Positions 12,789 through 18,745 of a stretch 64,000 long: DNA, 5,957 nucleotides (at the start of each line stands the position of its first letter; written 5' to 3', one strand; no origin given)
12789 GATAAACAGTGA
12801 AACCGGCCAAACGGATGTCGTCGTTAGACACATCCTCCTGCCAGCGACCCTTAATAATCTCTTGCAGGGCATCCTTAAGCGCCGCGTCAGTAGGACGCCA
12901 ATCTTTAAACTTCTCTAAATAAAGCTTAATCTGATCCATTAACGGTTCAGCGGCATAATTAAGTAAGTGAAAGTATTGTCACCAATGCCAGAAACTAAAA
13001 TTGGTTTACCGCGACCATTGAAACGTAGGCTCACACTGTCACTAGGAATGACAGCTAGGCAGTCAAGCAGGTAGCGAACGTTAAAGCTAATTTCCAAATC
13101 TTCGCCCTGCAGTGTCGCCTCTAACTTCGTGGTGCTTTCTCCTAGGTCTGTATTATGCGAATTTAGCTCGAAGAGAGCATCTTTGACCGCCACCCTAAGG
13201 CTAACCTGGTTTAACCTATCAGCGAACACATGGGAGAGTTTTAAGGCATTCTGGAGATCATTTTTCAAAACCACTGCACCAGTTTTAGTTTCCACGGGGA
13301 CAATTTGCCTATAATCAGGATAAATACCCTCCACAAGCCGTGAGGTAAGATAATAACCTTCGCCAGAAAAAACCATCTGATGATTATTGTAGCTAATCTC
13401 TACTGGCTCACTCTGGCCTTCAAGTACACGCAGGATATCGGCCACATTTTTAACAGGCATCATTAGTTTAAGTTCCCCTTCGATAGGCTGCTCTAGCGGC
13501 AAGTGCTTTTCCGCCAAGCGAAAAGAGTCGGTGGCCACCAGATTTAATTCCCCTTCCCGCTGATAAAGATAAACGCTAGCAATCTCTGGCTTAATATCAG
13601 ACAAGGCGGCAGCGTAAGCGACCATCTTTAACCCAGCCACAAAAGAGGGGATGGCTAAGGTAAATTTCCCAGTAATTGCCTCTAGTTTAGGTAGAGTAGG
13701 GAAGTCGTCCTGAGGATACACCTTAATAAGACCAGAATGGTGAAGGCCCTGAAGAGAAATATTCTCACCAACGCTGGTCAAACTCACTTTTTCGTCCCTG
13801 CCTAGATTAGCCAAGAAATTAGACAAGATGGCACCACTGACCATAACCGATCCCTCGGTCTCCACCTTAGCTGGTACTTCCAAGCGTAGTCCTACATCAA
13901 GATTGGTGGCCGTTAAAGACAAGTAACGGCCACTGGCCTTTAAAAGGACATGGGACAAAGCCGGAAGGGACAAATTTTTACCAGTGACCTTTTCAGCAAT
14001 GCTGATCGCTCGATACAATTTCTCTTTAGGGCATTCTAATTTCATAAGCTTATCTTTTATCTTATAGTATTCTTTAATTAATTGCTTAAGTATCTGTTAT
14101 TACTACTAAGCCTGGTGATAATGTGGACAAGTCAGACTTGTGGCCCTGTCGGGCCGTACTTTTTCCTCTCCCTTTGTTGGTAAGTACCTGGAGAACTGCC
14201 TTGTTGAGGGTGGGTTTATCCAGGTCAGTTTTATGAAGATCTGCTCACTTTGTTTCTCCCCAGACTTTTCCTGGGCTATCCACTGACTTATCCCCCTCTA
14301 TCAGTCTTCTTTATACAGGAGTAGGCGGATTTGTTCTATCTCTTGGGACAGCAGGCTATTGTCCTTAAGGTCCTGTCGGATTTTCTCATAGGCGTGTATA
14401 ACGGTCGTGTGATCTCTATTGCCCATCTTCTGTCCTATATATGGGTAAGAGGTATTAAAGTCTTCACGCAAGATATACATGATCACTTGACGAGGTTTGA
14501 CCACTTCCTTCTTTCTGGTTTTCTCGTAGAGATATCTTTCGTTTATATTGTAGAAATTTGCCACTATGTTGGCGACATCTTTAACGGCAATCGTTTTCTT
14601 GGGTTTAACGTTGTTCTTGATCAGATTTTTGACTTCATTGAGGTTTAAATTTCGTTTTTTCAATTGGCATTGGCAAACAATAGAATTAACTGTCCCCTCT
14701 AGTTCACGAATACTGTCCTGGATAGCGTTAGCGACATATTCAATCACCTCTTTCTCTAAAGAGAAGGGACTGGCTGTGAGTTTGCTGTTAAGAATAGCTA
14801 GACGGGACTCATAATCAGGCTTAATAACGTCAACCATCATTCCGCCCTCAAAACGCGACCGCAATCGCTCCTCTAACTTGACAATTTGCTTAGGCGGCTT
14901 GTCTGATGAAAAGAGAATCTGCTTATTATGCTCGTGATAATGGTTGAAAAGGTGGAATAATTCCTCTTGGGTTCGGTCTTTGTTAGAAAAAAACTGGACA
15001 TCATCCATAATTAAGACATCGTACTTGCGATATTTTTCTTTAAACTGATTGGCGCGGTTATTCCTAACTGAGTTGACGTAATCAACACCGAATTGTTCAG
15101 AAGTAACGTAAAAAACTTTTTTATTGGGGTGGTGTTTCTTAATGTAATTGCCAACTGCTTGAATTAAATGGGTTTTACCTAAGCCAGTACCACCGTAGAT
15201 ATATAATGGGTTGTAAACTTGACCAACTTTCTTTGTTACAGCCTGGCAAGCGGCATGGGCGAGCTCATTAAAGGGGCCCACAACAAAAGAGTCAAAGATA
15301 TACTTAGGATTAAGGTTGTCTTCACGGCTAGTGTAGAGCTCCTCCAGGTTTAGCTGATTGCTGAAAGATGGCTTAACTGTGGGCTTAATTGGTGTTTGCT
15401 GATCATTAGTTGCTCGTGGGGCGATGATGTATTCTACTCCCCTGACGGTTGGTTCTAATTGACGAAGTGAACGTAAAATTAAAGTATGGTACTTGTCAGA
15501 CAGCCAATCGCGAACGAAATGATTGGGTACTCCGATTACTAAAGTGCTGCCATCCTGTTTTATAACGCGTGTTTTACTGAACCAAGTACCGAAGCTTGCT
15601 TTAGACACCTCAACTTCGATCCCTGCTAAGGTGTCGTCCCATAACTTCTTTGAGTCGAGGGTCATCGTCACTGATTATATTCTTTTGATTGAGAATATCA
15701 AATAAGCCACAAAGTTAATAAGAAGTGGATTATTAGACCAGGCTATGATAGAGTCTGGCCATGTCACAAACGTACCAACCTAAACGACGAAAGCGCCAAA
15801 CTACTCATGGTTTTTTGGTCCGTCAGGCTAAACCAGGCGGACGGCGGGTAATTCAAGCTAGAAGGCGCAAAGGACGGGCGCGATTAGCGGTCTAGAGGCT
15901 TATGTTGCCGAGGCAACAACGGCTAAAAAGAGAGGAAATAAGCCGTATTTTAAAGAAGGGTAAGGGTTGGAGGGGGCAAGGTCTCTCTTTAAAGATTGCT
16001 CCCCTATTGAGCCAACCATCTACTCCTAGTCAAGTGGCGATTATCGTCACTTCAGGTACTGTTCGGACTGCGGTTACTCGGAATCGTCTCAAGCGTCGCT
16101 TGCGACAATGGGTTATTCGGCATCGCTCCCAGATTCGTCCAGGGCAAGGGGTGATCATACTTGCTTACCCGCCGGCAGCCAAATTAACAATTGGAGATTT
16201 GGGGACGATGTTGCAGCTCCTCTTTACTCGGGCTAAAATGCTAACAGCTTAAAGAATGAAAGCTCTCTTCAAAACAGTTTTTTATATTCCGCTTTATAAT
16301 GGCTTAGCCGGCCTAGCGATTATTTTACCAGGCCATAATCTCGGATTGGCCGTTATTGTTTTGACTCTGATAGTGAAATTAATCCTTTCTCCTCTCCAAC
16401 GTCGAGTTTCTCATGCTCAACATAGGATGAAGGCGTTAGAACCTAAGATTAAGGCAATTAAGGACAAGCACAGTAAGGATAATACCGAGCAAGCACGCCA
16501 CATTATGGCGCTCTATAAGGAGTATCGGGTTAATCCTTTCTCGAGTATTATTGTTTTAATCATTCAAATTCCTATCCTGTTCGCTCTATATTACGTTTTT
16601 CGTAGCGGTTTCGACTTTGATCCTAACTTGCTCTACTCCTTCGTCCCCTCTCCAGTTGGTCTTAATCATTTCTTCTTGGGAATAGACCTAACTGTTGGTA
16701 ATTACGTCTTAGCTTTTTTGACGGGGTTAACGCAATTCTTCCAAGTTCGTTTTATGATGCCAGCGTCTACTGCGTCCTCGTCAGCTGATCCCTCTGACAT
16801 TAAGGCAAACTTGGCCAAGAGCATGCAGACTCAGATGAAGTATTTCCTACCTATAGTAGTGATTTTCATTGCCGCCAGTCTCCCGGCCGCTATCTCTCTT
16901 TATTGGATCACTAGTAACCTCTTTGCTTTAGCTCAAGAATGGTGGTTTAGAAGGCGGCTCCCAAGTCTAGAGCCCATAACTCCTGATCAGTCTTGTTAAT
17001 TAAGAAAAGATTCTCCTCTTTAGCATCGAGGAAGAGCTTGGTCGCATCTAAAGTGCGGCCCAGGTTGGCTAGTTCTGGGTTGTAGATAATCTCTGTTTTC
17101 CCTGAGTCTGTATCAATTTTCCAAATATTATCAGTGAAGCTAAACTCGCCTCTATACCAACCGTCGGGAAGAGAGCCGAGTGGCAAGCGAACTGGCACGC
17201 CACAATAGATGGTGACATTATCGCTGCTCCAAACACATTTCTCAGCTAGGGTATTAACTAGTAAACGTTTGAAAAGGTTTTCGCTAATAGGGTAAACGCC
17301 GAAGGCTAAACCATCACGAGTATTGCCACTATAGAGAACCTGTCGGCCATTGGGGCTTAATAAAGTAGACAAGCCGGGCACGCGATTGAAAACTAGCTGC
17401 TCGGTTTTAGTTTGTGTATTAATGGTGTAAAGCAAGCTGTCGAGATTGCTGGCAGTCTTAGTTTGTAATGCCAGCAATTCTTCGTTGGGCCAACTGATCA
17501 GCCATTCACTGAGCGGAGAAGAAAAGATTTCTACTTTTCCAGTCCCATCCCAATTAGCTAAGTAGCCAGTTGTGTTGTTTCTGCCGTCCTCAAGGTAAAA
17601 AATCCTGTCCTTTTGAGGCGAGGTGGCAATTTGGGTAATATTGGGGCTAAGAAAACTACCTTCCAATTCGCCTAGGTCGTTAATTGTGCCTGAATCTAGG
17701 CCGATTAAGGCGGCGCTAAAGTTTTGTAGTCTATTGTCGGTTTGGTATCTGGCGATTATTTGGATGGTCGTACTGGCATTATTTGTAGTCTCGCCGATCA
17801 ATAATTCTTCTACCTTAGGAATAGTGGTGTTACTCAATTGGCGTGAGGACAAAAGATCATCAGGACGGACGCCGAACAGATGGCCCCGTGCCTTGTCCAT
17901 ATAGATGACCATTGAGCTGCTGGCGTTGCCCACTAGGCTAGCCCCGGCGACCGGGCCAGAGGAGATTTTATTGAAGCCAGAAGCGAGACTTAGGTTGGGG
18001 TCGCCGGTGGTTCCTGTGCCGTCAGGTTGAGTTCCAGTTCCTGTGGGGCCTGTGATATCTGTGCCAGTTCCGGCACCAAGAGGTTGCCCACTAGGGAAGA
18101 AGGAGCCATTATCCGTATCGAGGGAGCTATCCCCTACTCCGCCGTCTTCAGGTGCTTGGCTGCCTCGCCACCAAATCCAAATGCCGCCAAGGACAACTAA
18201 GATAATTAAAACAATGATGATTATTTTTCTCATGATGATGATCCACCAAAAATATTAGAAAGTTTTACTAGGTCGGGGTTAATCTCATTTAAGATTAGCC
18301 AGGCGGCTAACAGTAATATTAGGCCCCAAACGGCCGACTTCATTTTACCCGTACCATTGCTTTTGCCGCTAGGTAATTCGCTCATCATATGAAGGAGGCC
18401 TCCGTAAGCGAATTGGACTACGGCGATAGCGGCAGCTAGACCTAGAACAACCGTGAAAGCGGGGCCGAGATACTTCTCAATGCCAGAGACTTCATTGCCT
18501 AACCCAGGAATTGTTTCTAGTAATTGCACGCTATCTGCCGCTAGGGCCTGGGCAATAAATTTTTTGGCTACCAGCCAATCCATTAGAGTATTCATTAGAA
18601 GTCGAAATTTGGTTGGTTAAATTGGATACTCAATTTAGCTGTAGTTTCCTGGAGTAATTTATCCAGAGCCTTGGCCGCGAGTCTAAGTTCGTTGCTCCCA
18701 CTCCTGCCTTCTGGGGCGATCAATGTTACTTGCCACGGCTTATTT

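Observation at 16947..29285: A 12-kb minus-strand locus combining type IV secretion-like core parts with novel secreted repeat proteins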

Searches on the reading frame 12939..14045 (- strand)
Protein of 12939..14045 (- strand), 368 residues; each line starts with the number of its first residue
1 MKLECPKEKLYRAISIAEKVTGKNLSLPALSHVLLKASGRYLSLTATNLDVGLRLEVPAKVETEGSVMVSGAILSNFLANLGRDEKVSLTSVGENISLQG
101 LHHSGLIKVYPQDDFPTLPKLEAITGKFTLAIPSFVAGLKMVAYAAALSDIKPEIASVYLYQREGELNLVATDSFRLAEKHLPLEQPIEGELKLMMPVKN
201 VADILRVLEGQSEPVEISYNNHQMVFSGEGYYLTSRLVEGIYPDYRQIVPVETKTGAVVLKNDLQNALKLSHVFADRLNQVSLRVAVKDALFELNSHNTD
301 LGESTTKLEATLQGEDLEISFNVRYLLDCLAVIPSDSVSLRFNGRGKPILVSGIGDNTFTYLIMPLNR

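Call 9: search_protein_families(library=pfam, proteins=[window:12939-14045:-], max_evalue=0.01)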
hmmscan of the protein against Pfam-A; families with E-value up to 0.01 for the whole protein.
window:12939-14045:- (368 aa): 3 families
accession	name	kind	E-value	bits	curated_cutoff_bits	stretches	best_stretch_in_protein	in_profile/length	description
PF02768.20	DNA_pol3_beta_3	-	1.2e-24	86.9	27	1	246-366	1-120/121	DNA polymerase III beta subunit, C-terminal domain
PF00712.24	DNA_pol3_beta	-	7.3e-24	84.7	24.4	2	1-119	1-120/120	DNA polymerase III beta subunit, N-terminal domain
PF02767.21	DNA_pol3_beta_2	-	8.9e-20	71.5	27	1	139-244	11-116/116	DNA polymerase III beta subunit, central domain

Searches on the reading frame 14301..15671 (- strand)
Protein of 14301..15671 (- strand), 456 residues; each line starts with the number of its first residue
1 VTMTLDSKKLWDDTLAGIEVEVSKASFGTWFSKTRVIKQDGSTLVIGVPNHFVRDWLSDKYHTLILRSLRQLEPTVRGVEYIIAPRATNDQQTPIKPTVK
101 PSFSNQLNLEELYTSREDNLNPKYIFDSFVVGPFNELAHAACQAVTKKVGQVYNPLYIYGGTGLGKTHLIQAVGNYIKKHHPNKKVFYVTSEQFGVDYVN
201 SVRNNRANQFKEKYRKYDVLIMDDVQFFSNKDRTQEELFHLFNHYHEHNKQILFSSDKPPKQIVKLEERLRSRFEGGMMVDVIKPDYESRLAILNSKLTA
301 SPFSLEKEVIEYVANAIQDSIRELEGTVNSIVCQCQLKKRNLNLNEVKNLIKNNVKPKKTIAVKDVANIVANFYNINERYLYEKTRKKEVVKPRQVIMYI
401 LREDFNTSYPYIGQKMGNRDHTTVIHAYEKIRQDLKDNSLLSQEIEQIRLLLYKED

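Call 8: search_protein_families(library=pfam, proteins=[window:14301-15671:-], max_evalue=0.01)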
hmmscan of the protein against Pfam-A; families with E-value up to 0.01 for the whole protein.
window:14301-15671:- (456 aa): 12 families
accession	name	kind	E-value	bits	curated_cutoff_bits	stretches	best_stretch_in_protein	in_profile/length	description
PF00308.24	Bac_DnaA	-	3.9e-68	229.1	23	1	120-281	1-162/162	Bacterial DnaA ATPAse domain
PF08299.17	Bac_DnaA_C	-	1.3e-24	86.5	31.5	1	364-431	2-69/69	Bacterial dnaA protein helix-turn-helix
PF11638.13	DnaA_N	-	2.9e-15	56.1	24.6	1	9-70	2-64/65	DnaA N-terminal domain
PF01695.23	IstB_IS21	-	3.7e-08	33.6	24.1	1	157-255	96-192/238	IstB-like ATP binding protein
PF00004.35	AAA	-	1.9e-06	28.8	21.2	1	157-275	2-124/131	ATPase family associated with various cellular activities (AAA)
PF00910.28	RNA_helicase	-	0.00019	22.3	21.5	1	156-236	1-69/105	RNA helicase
PF13401.12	AAA_22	-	0.00027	21.7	27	0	156-245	8-111/130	AAA domain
PF13173.12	AAA_14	-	0.0008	19.9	27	1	155-240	4-86/129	AAA domain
PF04851.21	ResIII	-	0.0023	18.3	22.5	1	140-256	10-106/164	Type III restriction enzyme, res subunit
PF13479.12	AAA_24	-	0.003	17.8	27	0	157-227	6-75/195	AAA domain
PF03969.22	AFG1_ATPase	-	0.0087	15.5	27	0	143-172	50-80/361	AFG1-like ATPase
PF13245.12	AAA_19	-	0.0098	16.5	25.1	0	154-191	12-49/134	AAA domain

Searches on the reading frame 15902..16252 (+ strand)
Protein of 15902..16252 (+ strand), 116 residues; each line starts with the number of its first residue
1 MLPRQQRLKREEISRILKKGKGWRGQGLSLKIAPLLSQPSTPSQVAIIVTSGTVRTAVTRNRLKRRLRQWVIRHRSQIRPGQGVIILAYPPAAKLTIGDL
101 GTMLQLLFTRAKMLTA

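Call 8: search_protein_families(library=pfam, proteins=[window:15902-16252:+], max_evalue=0.01)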
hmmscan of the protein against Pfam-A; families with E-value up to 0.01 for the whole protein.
window:15902-16252:+ (116 aa): 1 family
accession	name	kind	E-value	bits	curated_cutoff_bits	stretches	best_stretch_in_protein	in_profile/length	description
PF00825.24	Ribonuclease_P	-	8.7e-16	58.4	22.3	1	2-111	1-108/109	Ribonuclease P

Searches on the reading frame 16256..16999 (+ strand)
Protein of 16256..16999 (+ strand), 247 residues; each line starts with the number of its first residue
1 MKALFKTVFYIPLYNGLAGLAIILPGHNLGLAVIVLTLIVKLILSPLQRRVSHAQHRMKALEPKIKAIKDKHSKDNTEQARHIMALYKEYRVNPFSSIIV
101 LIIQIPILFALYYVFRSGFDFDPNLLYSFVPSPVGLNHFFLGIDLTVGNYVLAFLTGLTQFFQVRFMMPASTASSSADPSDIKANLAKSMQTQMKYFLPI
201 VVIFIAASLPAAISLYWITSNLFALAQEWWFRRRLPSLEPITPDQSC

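Call 8: search_protein_families(library=pfam, proteins=[window:16256-16999:+], max_evalue=0.01)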
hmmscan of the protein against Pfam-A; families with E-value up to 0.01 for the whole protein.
window:16256-16999:+ (247 aa): 1 family
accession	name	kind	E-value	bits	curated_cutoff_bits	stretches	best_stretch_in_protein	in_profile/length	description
PF02096.25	60KD_IMP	-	1.1e-45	156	35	1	30-233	2-163/163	60Kd inner membrane protein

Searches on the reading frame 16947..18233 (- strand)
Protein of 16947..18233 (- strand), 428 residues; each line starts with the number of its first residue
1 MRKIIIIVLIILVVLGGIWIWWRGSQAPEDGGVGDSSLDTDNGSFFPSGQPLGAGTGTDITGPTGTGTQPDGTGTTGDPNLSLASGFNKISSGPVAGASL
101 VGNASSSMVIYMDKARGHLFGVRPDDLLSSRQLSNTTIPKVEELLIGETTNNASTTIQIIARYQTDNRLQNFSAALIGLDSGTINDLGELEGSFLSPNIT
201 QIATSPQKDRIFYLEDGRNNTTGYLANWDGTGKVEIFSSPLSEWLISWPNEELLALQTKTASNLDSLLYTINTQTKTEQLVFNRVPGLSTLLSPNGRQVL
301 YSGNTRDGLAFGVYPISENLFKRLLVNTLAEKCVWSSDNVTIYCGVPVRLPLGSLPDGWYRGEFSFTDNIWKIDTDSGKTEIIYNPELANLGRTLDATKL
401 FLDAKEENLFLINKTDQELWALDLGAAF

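Call 5: search_protein_families(library=pfam, proteins=[window:16947-18233:-], max_evalue=1)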
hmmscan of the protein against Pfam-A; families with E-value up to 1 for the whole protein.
window:16947-18233:- (428 aa): 1 family
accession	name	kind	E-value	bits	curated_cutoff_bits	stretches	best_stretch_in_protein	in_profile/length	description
PF08909.16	DUF1854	-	0.08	13.2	26.8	1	368-416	71-117/130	Domain of unknown function (DUF1854)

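Call 6: search_protein_families(library=ncbifam, proteins=[window:16947-18233:-], max_evalue=1)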
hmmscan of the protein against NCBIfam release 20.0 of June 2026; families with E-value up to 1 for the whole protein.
window:16947-18233:- (428 aa): 1 family
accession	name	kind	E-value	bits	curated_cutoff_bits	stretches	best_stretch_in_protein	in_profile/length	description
NF011623.0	PRK15049.1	equivalog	0.13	11.1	773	1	5-49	177-218/499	L-asparagine permease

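Call 24: search_solved_structures(query=window:16947-18233:-, max_evalue=1)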
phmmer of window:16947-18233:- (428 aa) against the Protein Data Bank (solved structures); distinct sequences matched with E-value up to 1: 1.
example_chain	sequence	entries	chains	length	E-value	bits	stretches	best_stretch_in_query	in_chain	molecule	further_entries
9xde_A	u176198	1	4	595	0.14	14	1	351-414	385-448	maltose alpha-D-glucosyltransferase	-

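Call 36: search_solved_structures(query=A2, max_evalue=5)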
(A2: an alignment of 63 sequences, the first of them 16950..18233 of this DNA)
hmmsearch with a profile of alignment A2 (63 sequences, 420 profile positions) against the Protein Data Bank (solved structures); distinct sequences matched with E-value up to 5: 20.
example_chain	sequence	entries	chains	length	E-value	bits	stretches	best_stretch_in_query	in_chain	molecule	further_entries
7mx5_A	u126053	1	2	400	6.1e-05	25.5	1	188-319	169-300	Tol-Pal system protein TolB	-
6pnv_A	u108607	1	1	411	0.00019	23.9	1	195-314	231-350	Tol-Pal system protein TolB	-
6tjh_A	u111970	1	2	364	0.00022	23.7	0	106-127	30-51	Cake9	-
6tji_A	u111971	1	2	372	0.00022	23.7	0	106-127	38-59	Cake10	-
4r40_A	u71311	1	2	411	0.00027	23.4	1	195-316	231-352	Protein TolB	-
4pwz_A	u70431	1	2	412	0.00027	23.4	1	195-316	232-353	Protein TolB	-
6tjg_A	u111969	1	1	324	0.0007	22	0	106-127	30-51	Cake8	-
2w8b_A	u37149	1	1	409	0.0016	20.9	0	195-316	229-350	PROTEIN TOLB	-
1crz_A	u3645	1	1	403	0.0028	20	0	195-316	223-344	TOLB PROTEIN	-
2w8b_B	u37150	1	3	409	0.003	20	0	195-316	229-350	PROTEIN TOLB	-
2hqs_A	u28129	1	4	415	0.0032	19.9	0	195-316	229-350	Protein tolB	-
4jml_A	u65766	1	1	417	0.0037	19.6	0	195-316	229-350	Protein TolB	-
3iax_A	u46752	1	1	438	0.004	19.5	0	195-316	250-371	Protein tolB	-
1c5k_A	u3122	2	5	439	0.0041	19.5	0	195-316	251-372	PROTEIN (TOLB PROTEIN) | PROTEIN TOLB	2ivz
7nst_E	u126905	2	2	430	0.0043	19.4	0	195-316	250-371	Tol-Pal system protein TolB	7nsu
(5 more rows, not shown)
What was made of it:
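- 16947..18233 (-): g1, last gene of the operon (428 aa). It has an N-terminal TM anchor, a Gly/Thr-rich linker, and a probable TolB/PD40-like beta-propeller with conserved Cys residues. The family profile hits TolB beta-propellers, 7mx5, at 6.1e-5 (call 36).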

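Call 98: search_protein_families(library=pfam, alignment_id=A2, max_evalue=0.01)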
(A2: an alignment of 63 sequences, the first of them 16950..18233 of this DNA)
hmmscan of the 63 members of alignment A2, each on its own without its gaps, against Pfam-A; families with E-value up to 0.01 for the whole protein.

A. member 1, window:16950-18233:- (428 aa): 0 families

B. families by the number of members that match (of 63 scanned): 4 families
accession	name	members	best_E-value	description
PF01471.23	PG_binding_1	4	5.2e-11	Putative peptidoglycan binding domain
PF07676.18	PD40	3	0.0033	WD40-like Beta Propeller Repeat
PF00930.27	DPPIV_N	1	0.00054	Dipeptidyl peptidase IV (DPP IV) N-terminal region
PF21827.1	New_glue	1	0.0083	New glue protein family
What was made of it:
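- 16947..18233 (-): Among orthologues, 3 hit PD40, 1 hits DPPIV_N and 4 hit PG_binding_1 (call 98).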

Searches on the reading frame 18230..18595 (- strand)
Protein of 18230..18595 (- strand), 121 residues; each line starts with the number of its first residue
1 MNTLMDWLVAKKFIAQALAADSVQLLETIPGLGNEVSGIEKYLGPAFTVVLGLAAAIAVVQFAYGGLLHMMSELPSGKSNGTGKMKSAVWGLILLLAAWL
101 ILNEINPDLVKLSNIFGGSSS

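Call 5: search_protein_families(library=pfam, proteins=[window:18230-18595:-], max_evalue=1)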
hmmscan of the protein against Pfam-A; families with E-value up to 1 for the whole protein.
window:18230-18595:- (121 aa): 3 families
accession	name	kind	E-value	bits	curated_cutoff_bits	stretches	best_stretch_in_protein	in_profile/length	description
PF18895.5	T4SS_pilin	-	3.3e-08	33.9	26.6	1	37-103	3-69/71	Type IV secretion system pilin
PF11862.13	DUF3382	-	0.0042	17.8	28.9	1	29-99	20-97/97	Domain of unknown function (DUF3382)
PF10734.14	DUF2523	-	0.0085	17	22.1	1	53-96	17-59/80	Protein of unknown function (DUF2523)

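Call 6: search_protein_families(library=ncbifam, proteins=[window:18230-18595:-], max_evalue=1)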
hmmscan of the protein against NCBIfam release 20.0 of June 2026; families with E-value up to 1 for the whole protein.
window:18230-18595:- (121 aa): 1 family
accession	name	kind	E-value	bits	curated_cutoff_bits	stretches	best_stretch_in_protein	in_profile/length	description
NF045849.1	ICE_MMCAP2_0565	equivalog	6.5e-07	29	40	1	38-103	8-74/80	Mbov_0395 family pilin-like conjugal transfer protein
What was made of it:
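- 18230..18595 (-): g2, VirB2-like T4SS pilin (121 aa). It stands alone and is the only copy in the window. PF18895 above cut-off, and Mbov_0395 pilin-like NF045849 at 6.5e-7 (calls 5, 6).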

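Call 97: search_protein_families(library=pfam, alignment_id=A10, max_evalue=0.001)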
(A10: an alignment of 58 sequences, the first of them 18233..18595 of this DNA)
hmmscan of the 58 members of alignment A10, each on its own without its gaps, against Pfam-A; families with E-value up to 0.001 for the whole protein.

A. member 1, window:18233-18595:- (121 aa): 1 family
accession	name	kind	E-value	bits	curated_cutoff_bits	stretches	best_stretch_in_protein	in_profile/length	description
PF18895.5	T4SS_pilin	-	3.3e-08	33.9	26.6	1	37-103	3-69/71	Type IV secretion system pilin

B. families by the number of members that match (of 58 scanned): 8 families
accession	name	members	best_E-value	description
PF18895.5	T4SS_pilin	50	1.3e-11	Type IV secretion system pilin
PF04956.18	TrbC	7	2e-05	TrbC/VIRB2 pilin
PF00877.26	NLPC_P60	4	1e-10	NlpC/P60 family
PF03734.19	YkuD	3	2.9e-14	L,D-transpeptidase catalytic domain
PF13539.11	Peptidase_M15_4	2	1.5e-18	D-alanyl-D-alanine carboxypeptidase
PF02557.22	VanY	2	2.2e-11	D-alanyl-D-alanine carboxypeptidase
PF06904.17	Extensin-like_C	1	0.00012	Extensin-like protein C-terminus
PF05382.19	Amidase_5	1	0.00018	Bacteriophage peptidoglycan hydrolase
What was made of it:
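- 18230..18595 (-): 50 of 58 orthologues hit PF18895 (call 97).
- On Patescibacteria-clade type IV secretion system (derived from the FATA mating-pair-formation class): 50 of 58 orthologues also hit it (call 97).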
